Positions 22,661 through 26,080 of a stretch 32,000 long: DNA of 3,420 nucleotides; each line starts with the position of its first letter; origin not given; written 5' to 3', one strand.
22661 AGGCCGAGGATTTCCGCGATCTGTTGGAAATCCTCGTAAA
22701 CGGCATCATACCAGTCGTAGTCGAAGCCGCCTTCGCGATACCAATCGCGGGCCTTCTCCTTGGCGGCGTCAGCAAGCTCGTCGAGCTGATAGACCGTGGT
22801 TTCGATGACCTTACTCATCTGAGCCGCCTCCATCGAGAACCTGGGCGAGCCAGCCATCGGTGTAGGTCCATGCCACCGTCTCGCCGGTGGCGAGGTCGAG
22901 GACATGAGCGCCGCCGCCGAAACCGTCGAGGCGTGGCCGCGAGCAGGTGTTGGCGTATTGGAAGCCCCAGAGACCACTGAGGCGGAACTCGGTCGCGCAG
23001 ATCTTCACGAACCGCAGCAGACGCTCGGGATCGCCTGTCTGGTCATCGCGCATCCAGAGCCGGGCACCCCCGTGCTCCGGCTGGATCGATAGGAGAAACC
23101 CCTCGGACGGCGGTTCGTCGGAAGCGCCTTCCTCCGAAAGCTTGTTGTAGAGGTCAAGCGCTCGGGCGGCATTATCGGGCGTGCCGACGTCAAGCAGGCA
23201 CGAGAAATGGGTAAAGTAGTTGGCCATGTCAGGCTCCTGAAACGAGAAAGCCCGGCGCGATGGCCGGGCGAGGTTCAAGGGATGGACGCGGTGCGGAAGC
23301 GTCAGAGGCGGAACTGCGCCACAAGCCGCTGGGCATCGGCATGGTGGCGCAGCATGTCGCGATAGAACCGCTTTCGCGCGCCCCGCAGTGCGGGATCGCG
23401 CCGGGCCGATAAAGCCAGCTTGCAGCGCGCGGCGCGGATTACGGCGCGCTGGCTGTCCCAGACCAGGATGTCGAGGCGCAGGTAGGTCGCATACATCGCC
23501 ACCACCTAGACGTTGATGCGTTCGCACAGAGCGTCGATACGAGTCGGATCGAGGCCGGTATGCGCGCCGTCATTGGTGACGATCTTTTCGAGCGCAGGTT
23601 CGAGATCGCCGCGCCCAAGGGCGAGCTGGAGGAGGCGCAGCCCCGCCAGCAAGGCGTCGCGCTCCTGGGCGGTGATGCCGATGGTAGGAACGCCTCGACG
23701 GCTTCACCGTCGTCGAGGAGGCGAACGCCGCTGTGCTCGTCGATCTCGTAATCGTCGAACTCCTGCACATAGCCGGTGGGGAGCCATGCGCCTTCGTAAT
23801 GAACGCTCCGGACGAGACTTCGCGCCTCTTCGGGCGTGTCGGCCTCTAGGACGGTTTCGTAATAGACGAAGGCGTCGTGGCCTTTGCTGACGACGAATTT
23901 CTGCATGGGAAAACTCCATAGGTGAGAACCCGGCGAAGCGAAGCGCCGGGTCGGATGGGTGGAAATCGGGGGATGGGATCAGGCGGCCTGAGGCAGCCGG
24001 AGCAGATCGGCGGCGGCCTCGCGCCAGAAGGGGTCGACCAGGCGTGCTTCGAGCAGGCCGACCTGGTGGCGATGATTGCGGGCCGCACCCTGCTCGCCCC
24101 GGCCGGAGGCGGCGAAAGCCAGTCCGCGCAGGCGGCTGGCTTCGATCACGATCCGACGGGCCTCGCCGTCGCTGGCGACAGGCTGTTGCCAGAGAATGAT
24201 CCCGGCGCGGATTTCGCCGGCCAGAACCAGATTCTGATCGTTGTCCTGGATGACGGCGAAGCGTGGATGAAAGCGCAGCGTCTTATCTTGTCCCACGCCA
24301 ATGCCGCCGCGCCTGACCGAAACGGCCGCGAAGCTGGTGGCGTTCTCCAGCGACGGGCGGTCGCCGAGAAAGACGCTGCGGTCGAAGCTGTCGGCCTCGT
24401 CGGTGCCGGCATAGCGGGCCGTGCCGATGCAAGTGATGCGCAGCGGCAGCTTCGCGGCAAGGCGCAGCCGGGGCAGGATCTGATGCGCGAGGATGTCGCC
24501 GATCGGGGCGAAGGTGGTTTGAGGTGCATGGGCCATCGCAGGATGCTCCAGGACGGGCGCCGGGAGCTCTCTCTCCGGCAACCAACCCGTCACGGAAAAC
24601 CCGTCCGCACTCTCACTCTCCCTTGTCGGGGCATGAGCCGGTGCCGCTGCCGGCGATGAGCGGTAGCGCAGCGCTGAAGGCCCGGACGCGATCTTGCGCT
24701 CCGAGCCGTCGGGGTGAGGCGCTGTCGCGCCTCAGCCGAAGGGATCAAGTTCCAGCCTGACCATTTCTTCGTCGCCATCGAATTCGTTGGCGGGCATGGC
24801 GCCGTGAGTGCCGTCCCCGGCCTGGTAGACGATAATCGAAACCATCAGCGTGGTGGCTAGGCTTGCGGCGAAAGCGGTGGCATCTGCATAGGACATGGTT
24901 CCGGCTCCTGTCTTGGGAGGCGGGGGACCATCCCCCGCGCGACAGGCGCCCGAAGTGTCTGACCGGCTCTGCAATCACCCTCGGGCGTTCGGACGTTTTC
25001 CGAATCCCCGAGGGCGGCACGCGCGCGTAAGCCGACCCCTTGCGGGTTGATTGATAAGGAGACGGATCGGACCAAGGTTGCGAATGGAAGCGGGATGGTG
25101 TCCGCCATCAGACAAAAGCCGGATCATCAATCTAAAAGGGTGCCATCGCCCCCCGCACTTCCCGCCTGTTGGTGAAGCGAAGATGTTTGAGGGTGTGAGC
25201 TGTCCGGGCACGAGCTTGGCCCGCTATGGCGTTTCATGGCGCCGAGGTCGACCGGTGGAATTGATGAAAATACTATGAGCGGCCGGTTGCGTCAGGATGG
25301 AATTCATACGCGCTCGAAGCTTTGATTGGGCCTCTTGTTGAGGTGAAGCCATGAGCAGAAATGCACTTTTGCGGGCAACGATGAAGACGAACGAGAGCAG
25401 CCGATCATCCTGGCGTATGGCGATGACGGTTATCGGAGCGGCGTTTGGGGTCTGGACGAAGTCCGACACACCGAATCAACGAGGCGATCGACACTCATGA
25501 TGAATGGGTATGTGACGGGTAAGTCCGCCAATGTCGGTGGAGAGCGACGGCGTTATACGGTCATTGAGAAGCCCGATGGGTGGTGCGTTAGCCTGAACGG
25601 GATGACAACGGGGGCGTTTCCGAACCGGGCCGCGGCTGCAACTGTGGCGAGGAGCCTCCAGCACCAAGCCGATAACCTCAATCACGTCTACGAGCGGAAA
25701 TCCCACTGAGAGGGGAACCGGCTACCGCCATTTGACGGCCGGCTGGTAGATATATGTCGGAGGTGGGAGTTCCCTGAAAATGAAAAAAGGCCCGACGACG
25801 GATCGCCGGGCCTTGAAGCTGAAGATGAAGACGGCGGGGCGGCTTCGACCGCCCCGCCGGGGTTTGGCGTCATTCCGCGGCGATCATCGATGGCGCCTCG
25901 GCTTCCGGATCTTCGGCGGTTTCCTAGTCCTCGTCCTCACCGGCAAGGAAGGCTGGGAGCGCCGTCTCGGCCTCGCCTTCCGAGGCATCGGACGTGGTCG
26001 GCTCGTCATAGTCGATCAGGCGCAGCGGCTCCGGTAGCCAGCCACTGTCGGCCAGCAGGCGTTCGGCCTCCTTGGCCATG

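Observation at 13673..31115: An 18-kb leading-region-like island with uniform orientation toward the relaxase/oriT and many uncharacterised small genes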

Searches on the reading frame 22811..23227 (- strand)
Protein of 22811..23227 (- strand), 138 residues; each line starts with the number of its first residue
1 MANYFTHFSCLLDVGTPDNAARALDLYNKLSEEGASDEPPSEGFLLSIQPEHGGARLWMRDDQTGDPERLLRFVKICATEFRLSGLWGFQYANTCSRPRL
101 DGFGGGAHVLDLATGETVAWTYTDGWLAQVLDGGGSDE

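Call 15: search_protein_families(library=ncbifam, proteins=[window:22811-23227:-], max_evalue=0.1)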
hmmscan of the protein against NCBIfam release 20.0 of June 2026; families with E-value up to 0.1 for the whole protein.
window:22811-23227:- (138 aa): 0 families

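Call 36: search_protein_families(library=phrogs, proteins=[window:22811-23227:-], max_evalue=0.01)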
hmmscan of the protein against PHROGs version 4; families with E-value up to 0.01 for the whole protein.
window:22811-23227:- (138 aa): 0 families

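Call 59: search_solved_structures(query=A4, max_evalue=1)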
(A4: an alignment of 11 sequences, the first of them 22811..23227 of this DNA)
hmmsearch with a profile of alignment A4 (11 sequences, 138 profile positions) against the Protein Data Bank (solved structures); distinct sequences matched with E-value up to 1: 1.
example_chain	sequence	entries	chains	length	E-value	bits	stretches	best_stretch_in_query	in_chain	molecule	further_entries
3k13_A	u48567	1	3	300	0.16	15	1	48-133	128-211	5-methyltetrahydrofolate-homocysteine methyltransferase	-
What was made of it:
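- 22811..23227 (-): 138-aa unassigned backbone protein. Overlaps the next gene by 8 nt. Call 59: no PDB hit.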

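Call 78: find_homologous_proteins(query=A4, max_evalue=0.001)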
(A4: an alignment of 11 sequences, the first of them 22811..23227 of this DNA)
Query A4 (11 sequences) (138 aa, profile of the alignment): 1806 proteins with E <= 0.001 among 6113 candidates; the best 120 are listed.
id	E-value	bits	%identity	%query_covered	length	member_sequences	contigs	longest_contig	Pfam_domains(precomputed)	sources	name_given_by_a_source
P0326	8.4e-77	273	85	98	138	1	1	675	-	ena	-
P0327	1.6e-76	273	86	98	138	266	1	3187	-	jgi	jgi:hypothetical protein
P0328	2.1e-76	272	85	98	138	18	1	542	-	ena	-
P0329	2.1e-76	272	81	99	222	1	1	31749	PF19612.5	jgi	jgi:hypothetical protein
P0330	8.2e-76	270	84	99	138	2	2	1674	-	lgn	-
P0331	1.1e-75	270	86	98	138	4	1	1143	-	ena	-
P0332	1.4e-75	269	85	98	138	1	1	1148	-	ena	-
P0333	1.5e-75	269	82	99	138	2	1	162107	-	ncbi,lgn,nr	ncbi:MAG: hypothetical protein MnENMB40S_17230 [Rhizobiaceae bacterium MnEN-MB40S]|nr:MAG: hypotheti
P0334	1.7e-75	269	86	99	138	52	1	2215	-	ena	-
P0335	1.7e-75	269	83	98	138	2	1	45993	-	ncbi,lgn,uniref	ncbi:hypothetical protein [Xanthobacter sp.]|uniref:hypothetical protein n=1 Tax=Xanthobacter sp. Ta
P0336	2.1e-75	269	86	97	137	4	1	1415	-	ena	-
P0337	2.3e-75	269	83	98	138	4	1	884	-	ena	-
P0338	2.4e-75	269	83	98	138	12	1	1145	-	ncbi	-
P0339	2.7e-75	269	82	99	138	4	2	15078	-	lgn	-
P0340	3.2e-75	268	82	98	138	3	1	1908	-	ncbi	-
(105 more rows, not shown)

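Call 97: search_protein_families(library=padloc, proteins=[window:22811-23227:-], max_evalue=0.001)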
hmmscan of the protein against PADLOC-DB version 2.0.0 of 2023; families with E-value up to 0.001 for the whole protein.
window:22811-23227:- (138 aa): 0 families

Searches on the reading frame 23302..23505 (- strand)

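Call 5: search_protein_families(library=pfam, proteins=[window:23302-23505:-], max_evalue=0.01)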
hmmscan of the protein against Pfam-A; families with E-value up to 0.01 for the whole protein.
window:23302-23505:- (67 aa): 1 family
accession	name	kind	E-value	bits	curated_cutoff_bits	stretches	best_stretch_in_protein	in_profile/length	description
PF17940.6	TetR_C_31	-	0.0027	18.3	27.4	1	16-58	17-58/107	Tetracyclin repressor-like, C-terminal domain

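Call 15: search_protein_families(library=ncbifam, proteins=[window:23302-23505:-], max_evalue=0.1)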
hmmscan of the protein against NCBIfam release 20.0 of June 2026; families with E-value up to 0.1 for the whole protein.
window:23302-23505:- (67 aa): 0 families

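Call 36: search_protein_families(library=phrogs, proteins=[window:23302-23505:-], max_evalue=0.01)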
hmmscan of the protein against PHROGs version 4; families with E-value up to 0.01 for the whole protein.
window:23302-23505:- (67 aa): 0 families

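Call 97: search_protein_families(library=padloc, proteins=[window:23302-23505:-], max_evalue=0.001)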
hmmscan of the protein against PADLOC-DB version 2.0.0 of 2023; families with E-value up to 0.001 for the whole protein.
window:23302-23505:- (67 aa): 0 families

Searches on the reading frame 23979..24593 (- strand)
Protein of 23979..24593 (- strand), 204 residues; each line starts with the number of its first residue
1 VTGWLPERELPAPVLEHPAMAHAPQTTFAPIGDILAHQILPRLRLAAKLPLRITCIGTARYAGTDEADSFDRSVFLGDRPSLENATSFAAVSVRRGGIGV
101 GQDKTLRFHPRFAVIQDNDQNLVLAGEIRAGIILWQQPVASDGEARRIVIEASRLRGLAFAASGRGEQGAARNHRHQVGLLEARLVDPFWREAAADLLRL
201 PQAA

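Call 5: search_protein_families(library=pfam, proteins=[window:23979-24593:-], max_evalue=0.01)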
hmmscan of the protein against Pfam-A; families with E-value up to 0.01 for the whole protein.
window:23979-24593:- (204 aa): 0 families

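Call 15: search_protein_families(library=ncbifam, proteins=[window:23979-24536:-], max_evalue=0.1)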
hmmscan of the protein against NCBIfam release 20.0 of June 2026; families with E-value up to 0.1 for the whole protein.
window:23979-24536:- (185 aa): 0 families

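Call 36: search_protein_families(library=phrogs, proteins=[window:23979-24536:-], max_evalue=0.01)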
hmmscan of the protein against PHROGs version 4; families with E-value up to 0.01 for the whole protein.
window:23979-24536:- (185 aa): 0 families

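Call 61: search_solved_structures(query=A6, max_evalue=1)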
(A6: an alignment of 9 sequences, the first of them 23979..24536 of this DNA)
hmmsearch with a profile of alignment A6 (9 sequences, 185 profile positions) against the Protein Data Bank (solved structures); distinct sequences matched with E-value up to 1: 0.

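Call 66: find_homologous_proteins(query=window:23979-24536:-, max_evalue=0.001)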
Query window:23979-24536:- (185 aa): 479 proteins with E <= 0.001 among 1121 candidates; the best 120 are listed.
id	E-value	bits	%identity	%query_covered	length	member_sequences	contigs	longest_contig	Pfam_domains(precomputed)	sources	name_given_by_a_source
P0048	5.1e-109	380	96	100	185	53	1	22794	-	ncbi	-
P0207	1.9e-94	332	84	100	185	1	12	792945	-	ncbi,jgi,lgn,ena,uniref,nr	ncbi:hypothetical protein [Enterovirga aerilata]|jgi:hypothetical protein|uniref:Uncharacterized pro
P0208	9.5e-93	327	97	85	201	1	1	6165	-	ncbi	-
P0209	5.2e-89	315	80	100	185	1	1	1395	-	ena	-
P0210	9.5e-88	311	79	100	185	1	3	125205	-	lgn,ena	-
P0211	1.5e-85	303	77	100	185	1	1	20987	-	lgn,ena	-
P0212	2.4e-82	293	75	100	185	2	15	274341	-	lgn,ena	-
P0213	7.2e-81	288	73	100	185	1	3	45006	-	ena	-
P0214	5.5e-77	276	72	100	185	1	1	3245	-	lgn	-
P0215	2.9e-73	263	65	100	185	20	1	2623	-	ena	-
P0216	2.0e-72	261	65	100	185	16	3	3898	-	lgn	-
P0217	2.4e-72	260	66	100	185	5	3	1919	-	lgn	-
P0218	2.6e-72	260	66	100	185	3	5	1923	-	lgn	-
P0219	3.7e-72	260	66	100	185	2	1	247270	-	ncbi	-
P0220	2.3e-71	257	66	100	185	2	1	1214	-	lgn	-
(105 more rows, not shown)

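Call 73: predict_structure(alignment_id=A8)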
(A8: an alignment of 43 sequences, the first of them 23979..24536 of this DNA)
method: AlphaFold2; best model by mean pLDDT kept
length: 185 residues; sequences in the alignment: 43
mean_pLDDT: 87.9   pTM: 0.80
mean pLDDT of the five models: 87.9, 75.4, 75.0, 74.6, 69.5
residues with pLDDT >= 90: 113; 70-90: 58; 50-70: 11; < 50: 3
segments of 3 or more residues with pLDDT < 50: 1-3
pLDDT, mean of each block of 10 residues (from residue 1): 56 82 84 94 80 91 93 82 82 95 95 93 97 98 92 93 96 91 65
secondary structure, 60 per line:
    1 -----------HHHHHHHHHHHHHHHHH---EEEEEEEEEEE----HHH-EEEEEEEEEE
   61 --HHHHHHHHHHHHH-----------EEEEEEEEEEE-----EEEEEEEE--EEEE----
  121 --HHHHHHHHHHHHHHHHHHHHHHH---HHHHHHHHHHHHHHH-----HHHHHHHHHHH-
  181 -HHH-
elements in order: H12-28 E32-42 E51-60 H63-75 E87-97 E103-110 E113-116 H123-145 H149-163 H169-179
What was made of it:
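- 23979..24536 (-): 185-aa unassigned accessory protein with a class-1 leader. Call 73: pLDDT 88.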

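Call 76: fold_search(model_id=the predicted structure, library=pdb)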
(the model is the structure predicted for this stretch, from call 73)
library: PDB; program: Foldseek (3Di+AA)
matches with E <= 10: 460; with E <= 0.001: 0
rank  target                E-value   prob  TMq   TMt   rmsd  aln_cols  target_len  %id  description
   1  7fi8_C                1.9e-01  0.08  0.16  0.13  15.5       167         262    9  Crystal structure of human MICA mutants in complex with natural killer cell receptor NKG2D (released 2022-08-31)
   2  5h7e                  2.4e-01  0.06  0.11  0.12  15.1       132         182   14  Crystal Structure of native drCPDase (released 2017-09-27)
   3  8iqh_K                4.2e-01  0.04  0.12  0.05  26.5       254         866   10  Structure of Full-Length AsfvPrimPol in Apo-Form (released 2023-07-26)
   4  6h7w_C                5.3e-01  0.08  0.19  0.14  10.9       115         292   16  Model of retromer-Vps5 complex assembled on membrane. (released 2018-09-26)
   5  9b2k_P                5.3e-01  0.06  0.16  0.04  19.1       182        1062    9  SpCas9 with dual-guide RNA in open conformation (released 2025-03-26)
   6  7fi7_C                6.4e-01  0.04  0.15  0.11  17.2       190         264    9  Crystal structure of human MICA mutants in complex with natural killer cell receptor NKG2D (released 2022-08-31)
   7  2gys_B                6.7e-01  0.05  0.13  0.07  12.9        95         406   12  2.7 A structure of the extracellular domains of the human beta common receptor involved in IL-3, IL-5, and GM-CSF sign (released 2006-06-20)
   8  5f0m_B                7.2e-01  0.08  0.19  0.14   8.7       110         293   11  Structure of retromer VPS26-VPS35 subunits bound to SNX3 and DMT1 (SeMet labeled) (released 2016-12-07)
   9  6ds5_A                7.2e-01  0.02  0.11  0.12  17.1       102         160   17  Cryo EM structure of human SEIPIN (released 2018-10-24)
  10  6j4s_A                7.6e-01  0.06  0.17  0.14  14.6       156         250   12  Structural basis of tubulin detyrosination by vasohibins-SVBP enzyme complex and functional implications (released 2019-05-01)
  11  6nmy_D                8.1e-01  0.05  0.12  0.12  13.9        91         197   13  A Cytokine-receptor complex (released 2020-01-22)
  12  9gmt_B                8.1e-01  0.04  0.13  0.06  15.7       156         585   11  Mtb PNPase Rv2783c Mutant L328F (released 2025-06-25)
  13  3lh8_B                8.6e-01  0.08  0.19  0.14   8.5       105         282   10  Crystal structure of mouse VPS26B in spacegroup P41 21 2 (released 2010-02-02)
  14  7z4g_B                8.6e-01  0.04  0.15  0.04  21.1       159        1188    9  SpCas9 bound to 12-nucleotide complementary DNA substrate (released 2022-08-31)
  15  7fi6_C                8.6e-01  0.03  0.15  0.12  17.6       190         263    9  Crystal structure of human MICA mutants in complex with natural killer cell receptor NKG2D (released 2022-08-31)
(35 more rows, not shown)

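Call 97: search_protein_families(library=padloc, proteins=[window:23979-24536:-], max_evalue=0.001)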
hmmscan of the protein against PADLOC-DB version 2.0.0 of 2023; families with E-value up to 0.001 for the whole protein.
window:23979-24536:- (185 aa): 0 families

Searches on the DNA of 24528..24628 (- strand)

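Call 69: build_rna_model(alignment_id=A2, structure=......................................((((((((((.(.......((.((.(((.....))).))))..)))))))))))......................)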
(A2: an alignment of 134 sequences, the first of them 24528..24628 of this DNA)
Model R1 built from alignment A2 (134 sequences, 114 columns); structure: as given.
model positions 102; base pairs 18; branch points 0; effective number of sequences 2.65; information 0.59 bits per position. Calibrated on 0.2 Mb of random sequence (short: E-values are rough).
structure used (alignment columns):
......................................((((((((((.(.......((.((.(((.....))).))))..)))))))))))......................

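Call 70: search_with_rna_model(model_id=R1, source=window, filters=off, max_evalue=10)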
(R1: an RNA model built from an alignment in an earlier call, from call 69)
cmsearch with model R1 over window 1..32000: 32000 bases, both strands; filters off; matches with E-value up to 10: 41.
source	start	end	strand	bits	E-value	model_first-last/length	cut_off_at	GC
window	28009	28109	-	95.6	2.1e-21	1-102/102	no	0.63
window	30691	30791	-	94.3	4.3e-21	1-102/102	no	0.62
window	24528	24629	-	83.1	2.1e-18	1-102/102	no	0.66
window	22008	22119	-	11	0.4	1-102/102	no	0.63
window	23282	23370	+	9.7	0.82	1-102/102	no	0.66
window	8521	8601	+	9.4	0.96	1-102/102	no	0.68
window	24888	24980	-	8.4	1.7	1-102/102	no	0.67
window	1721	1807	-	8.1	1.9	1-102/102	no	0.64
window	25813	25898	+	7.7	2.4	1-102/102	no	0.66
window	16292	16402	-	7.5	2.8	1-102/102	no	0.71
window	21016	21114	+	7.4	2.8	1-102/102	no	0.71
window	17785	17874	+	7.3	3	1-102/102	no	0.66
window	24913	24941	+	7.3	3.1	45-72/102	no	0.79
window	15321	15395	+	7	3.6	1-102/102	no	0.67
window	8478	8542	-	6.9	3.7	1-102/102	no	0.69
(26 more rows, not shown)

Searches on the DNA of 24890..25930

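Call 30: search_rna_families(source=window, start=24890, end=25930, threshold=evalue, max_evalue=10, show_alignments=2)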
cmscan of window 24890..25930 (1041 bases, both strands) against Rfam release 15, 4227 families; matches with E-value up to 10: 11.
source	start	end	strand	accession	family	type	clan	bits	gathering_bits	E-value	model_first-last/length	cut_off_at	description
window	25774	25850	-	RF00519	suhB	Gene; sRNA;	CL00108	33.5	41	7.1e-05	1-77/77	no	Makes More Granules Regulator RNA (mmgR)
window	25782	25905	-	RF02354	BjrC80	Gene; sRNA;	-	30.8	80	0.0009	1-162/162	no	Bradyrhizobiaceae sRNA BjrC80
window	25782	25833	-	RF02278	Betaproteobacteria_toxic_sRNA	Gene; sRNA;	-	22.2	50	0.073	1-64/64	no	Betaproteobacteria toxic small RNA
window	25784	25867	-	RF02394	sau-63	Gene; sRNA;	-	22.2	100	0.16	1-98/98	no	Staphylococcus sRNA sau-63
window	25825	25858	-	RF02221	sRNA-Xcc1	Gene; sRNA;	-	19.4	53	1.9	1-87/87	no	sRNA-Xcc1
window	25783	25857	-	RF02866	ncS16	Gene; sRNA;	-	18.2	48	0.93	1-83/83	no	Burkholderia sRNA 16 (Bc_KC_sr1)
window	25781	25892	-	RF02342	ar7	Gene; sRNA;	-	14.9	60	2.6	1-145/145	no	Alphaproteobacterial sRNA ar7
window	25824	25868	+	RF03606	mir-2071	Gene; miRNA;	-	14.1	100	9.4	1-74/74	no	mir-2071 microRNA precursor family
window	25782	25883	-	RF02837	anti-hemB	Gene; sRNA;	-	13.9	49.5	3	1-81/81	no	Burkholderia RNA 7 (anti-hemB)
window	25780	25879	+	RF02225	sX6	Gene; sRNA;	-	10.4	40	4.1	244-340/342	no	Proteobacterial sRNA sX6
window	25579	25677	+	RF02250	Six3os1_5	Gene; lncRNA;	-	9.7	50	3.4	1-272/272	no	Six3os1 conserved region 5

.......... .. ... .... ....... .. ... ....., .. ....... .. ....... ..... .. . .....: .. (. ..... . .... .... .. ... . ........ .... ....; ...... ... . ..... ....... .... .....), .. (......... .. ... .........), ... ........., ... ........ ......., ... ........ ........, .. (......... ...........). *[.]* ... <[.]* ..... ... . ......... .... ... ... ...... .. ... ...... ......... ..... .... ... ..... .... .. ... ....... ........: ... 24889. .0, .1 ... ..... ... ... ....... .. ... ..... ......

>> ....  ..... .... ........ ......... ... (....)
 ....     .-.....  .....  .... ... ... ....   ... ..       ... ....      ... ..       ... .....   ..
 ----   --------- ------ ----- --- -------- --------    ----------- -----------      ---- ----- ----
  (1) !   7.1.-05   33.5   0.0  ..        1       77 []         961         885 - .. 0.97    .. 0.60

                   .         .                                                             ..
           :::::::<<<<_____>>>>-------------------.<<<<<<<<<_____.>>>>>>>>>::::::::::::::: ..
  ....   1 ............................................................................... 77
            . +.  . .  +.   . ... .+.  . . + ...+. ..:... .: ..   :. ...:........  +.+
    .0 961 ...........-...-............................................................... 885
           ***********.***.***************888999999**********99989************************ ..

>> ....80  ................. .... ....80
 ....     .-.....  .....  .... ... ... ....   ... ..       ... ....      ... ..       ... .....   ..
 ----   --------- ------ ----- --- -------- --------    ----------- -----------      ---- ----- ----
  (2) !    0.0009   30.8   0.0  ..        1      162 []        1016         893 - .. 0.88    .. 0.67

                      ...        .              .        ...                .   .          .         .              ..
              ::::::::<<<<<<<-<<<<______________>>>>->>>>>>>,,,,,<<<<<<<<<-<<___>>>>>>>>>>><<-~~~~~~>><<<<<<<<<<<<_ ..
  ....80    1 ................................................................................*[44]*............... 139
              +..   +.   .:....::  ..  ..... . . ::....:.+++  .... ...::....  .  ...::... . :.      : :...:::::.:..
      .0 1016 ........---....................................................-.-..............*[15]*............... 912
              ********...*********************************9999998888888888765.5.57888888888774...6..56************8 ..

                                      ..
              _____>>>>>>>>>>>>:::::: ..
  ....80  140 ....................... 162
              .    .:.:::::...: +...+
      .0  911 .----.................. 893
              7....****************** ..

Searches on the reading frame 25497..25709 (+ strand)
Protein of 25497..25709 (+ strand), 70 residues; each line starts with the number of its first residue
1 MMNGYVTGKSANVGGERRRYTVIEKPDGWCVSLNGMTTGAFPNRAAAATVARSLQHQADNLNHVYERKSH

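Call 100: search_protein_families(library=pfam, proteins=[window:25497-25709:+], max_evalue=1)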
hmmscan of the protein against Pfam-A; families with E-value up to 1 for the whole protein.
window:25497-25709:+ (70 aa): 0 families
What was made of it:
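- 25351..25709 (+): Opposite-strand two-ORF cassette: a 49-aa ORF and a 70-aa DUF2188-like ORF with overlapping stop and start codons. No Pfam hit here (call 100).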

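Call 101: list_cluster_members(proteins=[window:25497-25709:+, window:25351-25500:+])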
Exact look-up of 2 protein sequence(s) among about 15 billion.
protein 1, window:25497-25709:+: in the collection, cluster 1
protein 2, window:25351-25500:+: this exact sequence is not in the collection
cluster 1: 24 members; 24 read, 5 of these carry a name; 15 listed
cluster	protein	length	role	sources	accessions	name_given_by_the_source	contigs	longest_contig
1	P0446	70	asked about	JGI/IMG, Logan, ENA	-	-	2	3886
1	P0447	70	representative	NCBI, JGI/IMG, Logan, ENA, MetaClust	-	\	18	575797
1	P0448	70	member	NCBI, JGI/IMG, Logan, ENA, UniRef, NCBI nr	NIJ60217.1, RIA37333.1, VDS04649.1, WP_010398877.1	hypothetical protein DEVEQU_01788 [Devosia equisanguinis] | hypothetical protein | DUF2188 domain-containing protein n=3 Tax=Alphaproteobacteria TaxID=28211 ...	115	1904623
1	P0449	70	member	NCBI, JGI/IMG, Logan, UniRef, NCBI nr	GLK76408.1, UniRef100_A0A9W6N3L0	hypothetical protein GCM10008171_16620 [Methylopila jiangsuensis] | hypothetical protein | DUF2188 domain-containing protein n=1 Tax=Methylopila jiangsuensis TaxID=586230 ...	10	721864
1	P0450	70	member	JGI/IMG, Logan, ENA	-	hypothetical protein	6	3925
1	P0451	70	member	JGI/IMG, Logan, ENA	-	hypothetical protein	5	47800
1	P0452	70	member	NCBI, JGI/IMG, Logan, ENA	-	-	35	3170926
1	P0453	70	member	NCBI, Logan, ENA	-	-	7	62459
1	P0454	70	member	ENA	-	-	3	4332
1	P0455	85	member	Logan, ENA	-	-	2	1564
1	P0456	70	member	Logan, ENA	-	-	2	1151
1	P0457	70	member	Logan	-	-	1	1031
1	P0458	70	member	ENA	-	-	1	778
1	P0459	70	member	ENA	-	-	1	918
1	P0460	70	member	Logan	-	-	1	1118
